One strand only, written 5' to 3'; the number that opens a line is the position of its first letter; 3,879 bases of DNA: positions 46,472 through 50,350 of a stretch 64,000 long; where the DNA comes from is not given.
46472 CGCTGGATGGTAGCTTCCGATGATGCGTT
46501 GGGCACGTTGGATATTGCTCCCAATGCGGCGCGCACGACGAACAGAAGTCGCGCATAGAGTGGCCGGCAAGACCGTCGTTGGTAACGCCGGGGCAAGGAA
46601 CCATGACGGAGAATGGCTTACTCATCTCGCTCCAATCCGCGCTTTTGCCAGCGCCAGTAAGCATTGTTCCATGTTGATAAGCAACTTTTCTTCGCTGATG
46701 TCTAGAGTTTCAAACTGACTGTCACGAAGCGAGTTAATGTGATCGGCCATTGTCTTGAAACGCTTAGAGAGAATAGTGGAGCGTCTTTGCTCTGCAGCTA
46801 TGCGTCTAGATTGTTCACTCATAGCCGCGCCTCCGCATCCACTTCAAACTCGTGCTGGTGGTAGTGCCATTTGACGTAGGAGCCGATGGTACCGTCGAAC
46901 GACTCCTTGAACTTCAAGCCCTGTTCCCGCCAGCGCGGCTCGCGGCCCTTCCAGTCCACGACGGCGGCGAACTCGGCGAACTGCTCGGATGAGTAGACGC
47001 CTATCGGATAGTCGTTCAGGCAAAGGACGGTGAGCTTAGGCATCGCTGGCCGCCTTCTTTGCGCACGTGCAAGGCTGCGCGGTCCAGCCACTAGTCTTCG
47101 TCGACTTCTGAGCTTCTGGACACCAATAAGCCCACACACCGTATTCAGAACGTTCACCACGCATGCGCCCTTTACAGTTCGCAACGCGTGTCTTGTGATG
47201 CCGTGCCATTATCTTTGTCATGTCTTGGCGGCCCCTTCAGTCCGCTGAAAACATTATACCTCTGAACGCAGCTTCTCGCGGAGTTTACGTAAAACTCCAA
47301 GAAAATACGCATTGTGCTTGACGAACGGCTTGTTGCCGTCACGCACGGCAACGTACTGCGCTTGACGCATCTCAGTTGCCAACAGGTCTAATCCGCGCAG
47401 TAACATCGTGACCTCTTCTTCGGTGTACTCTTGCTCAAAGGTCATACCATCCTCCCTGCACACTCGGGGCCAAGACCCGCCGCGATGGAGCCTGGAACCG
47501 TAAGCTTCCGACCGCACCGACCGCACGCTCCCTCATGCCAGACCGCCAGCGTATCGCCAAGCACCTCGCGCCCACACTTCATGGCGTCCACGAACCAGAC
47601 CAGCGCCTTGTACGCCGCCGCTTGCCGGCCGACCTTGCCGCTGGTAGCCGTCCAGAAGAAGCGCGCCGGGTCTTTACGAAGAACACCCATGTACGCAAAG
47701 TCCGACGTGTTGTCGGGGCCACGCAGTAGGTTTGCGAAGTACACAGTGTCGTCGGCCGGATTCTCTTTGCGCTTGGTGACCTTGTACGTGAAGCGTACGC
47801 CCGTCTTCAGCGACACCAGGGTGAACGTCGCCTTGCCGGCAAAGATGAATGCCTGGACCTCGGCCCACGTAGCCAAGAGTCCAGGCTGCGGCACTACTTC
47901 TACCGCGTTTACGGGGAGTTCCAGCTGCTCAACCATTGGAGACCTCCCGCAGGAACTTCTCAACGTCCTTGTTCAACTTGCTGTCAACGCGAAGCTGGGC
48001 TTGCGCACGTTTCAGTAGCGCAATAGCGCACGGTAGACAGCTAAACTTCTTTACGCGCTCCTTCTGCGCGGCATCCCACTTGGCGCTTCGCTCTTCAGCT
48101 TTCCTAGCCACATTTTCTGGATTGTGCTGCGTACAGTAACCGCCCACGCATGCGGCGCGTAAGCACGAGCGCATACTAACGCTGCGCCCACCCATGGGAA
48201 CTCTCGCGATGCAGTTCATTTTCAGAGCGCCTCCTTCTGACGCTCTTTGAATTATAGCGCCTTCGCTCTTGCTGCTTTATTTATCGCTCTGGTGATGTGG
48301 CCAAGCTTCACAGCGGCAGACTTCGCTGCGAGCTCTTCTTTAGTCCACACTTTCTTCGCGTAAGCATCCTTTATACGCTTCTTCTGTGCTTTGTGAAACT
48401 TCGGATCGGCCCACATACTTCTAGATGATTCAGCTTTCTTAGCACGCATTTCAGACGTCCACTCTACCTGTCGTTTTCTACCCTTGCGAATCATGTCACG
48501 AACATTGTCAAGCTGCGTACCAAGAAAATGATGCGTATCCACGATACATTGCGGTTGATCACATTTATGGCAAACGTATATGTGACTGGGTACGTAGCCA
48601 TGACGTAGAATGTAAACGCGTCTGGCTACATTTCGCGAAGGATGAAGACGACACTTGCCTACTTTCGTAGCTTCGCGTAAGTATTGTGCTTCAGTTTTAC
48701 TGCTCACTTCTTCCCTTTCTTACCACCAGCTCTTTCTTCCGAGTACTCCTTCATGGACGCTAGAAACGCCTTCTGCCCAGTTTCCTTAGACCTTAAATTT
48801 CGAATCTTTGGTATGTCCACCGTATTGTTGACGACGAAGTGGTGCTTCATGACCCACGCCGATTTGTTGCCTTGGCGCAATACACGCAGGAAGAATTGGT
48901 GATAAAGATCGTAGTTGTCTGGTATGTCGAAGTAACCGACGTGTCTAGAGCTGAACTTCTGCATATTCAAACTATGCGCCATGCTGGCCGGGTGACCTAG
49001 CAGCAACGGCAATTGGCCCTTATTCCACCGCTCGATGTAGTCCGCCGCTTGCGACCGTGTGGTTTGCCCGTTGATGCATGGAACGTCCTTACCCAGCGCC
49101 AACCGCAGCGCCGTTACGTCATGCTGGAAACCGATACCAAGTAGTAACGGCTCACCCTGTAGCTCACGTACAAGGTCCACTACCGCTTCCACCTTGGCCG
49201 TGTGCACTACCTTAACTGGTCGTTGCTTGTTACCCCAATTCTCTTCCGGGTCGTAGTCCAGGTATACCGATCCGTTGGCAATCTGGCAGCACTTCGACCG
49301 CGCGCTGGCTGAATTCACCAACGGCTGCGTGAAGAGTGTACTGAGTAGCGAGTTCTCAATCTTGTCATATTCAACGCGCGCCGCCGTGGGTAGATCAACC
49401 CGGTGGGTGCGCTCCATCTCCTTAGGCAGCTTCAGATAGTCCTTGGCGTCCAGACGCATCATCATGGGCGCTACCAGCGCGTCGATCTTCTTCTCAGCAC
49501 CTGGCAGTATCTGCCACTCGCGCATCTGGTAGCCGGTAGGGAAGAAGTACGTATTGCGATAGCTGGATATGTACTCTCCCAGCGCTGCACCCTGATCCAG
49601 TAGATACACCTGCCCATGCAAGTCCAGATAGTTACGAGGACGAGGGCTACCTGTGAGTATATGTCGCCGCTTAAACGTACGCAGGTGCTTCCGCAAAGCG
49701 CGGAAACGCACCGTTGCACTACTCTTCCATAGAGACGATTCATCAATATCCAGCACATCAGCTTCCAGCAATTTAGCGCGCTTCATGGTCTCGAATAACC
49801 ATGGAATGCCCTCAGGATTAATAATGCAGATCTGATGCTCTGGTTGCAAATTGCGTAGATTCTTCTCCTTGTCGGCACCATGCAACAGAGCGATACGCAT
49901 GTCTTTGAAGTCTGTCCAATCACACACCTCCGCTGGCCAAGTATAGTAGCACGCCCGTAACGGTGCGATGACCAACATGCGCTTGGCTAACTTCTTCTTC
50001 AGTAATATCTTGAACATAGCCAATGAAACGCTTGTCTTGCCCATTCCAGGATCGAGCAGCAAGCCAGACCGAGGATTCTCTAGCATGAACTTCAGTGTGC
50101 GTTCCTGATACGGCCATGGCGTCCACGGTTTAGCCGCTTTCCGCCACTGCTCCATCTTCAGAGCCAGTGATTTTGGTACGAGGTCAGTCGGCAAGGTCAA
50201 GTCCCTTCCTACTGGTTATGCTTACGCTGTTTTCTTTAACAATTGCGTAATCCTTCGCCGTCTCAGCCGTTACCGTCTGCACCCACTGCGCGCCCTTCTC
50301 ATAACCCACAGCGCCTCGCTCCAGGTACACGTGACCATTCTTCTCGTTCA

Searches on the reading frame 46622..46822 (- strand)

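Call 41: search_protein_families(library=pfam, proteins=[window:46622-46822:-], max_evalue=0.01)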
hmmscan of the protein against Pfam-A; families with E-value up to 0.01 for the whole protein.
window:46622-46822:- (66 aa): 0 families

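Call 61: search_protein_families(library=pfam, proteins=[window:46622-46822:-], max_evalue=5)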
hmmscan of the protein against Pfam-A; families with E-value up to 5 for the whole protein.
window:46622-46822:- (66 aa): 1 family
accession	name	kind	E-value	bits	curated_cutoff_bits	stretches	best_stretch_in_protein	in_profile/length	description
PF19553.4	DUF6076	-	0.087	13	23.5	1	5-54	110-159/168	Family of unknown function (DUF6076)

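Call 93: search_protein_families(library=ncbifam, proteins=[window:46622-46822:-], max_evalue=1)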
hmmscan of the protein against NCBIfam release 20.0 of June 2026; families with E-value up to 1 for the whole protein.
window:46622-46822:- (66 aa): 0 families

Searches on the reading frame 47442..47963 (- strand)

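Call 9: search_protein_families(library=pfam, proteins=[window:47442-47963:-], max_evalue=0.01)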
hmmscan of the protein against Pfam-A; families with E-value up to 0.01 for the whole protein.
window:47442-47963:- (173 aa): 1 family
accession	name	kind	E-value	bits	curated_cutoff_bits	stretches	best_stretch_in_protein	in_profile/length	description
PF19474.4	DUF6011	-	3.4e-13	49.3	26.6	1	143-172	7-36/37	Family of unknown function (DUF6011)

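Call 10: search_protein_families(library=phrogs, proteins=[window:47442-47963:-], max_evalue=0.01)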
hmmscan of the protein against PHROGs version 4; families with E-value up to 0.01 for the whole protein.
window:47442-47963:- (173 aa): 5 families
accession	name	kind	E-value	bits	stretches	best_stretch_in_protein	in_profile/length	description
phrog_20259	-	unknown function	2.5e-36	125.6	1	32-173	7-138/140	-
phrog_636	-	unknown function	7.7e-07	30.6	1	145-172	205-232/254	-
phrog_6032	-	unknown function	1.6e-06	29.1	1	144-172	246-274/296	-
phrog_25989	-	unknown function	4.8e-06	27.8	1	146-172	4-30/70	-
phrog_4046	-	unknown function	2.8e-05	24.8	1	144-172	271-299/301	-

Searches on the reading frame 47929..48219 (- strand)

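Call 61: search_protein_families(library=pfam, proteins=[window:47929-48219:-], max_evalue=5)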
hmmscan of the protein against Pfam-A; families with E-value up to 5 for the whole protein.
window:47929-48219:- (96 aa): 1 family
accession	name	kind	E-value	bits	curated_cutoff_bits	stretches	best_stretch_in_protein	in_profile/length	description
PF00984.24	UDPG_MGDP_dh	-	0.044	14.3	25.4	1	18-47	51-81/94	UDP-glucose/GDP-mannose dehydrogenase family, central domain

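Call 93: search_protein_families(library=ncbifam, proteins=[window:47929-48219:-], max_evalue=1)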
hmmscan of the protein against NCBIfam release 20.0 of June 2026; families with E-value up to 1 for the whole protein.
window:47929-48219:- (96 aa): 1 family
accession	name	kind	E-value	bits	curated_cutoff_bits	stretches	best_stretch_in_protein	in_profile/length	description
NF045806.1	GvpO_arch_Nterm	equivalog_domain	0.012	15.2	52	1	19-36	13-30/35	gas vesicle protein GvpO, halophile-type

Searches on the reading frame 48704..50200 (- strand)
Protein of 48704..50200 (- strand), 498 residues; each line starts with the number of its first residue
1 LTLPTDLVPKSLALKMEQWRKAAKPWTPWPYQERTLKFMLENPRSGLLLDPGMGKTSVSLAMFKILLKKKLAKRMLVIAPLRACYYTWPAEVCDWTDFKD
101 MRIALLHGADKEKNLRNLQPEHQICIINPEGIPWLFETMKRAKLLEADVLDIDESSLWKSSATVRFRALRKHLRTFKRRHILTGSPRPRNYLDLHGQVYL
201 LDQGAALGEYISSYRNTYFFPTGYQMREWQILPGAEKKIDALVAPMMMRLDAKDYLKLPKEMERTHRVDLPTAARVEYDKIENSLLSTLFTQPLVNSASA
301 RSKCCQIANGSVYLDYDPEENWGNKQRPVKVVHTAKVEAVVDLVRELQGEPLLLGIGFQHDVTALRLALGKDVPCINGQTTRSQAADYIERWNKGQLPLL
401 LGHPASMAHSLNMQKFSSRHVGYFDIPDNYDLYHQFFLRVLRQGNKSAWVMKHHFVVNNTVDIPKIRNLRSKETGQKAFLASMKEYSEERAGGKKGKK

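Call 41: search_protein_families(library=pfam, proteins=[window:48704-50200:-], max_evalue=0.01)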
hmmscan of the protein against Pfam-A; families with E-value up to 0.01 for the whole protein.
window:48704-50200:- (498 aa): 4 families
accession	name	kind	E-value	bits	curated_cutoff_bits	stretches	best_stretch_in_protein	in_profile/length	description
PF00176.29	SNF2-rel_dom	-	8.8e-17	61.6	24.9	1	31-286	1-258/290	SNF2-related domain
PF00270.35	DEAD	-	1.1e-06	28.9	26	1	30-174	2-146/167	DEAD/DEAH box helicase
PF04851.21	ResIII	-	0.00026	21.4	22.5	1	30-130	6-108/164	Type III restriction enzyme, res subunit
PF00271.37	Helicase_C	-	0.00031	21.4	23.5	1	336-444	2-110/110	Helicase conserved C-terminal domain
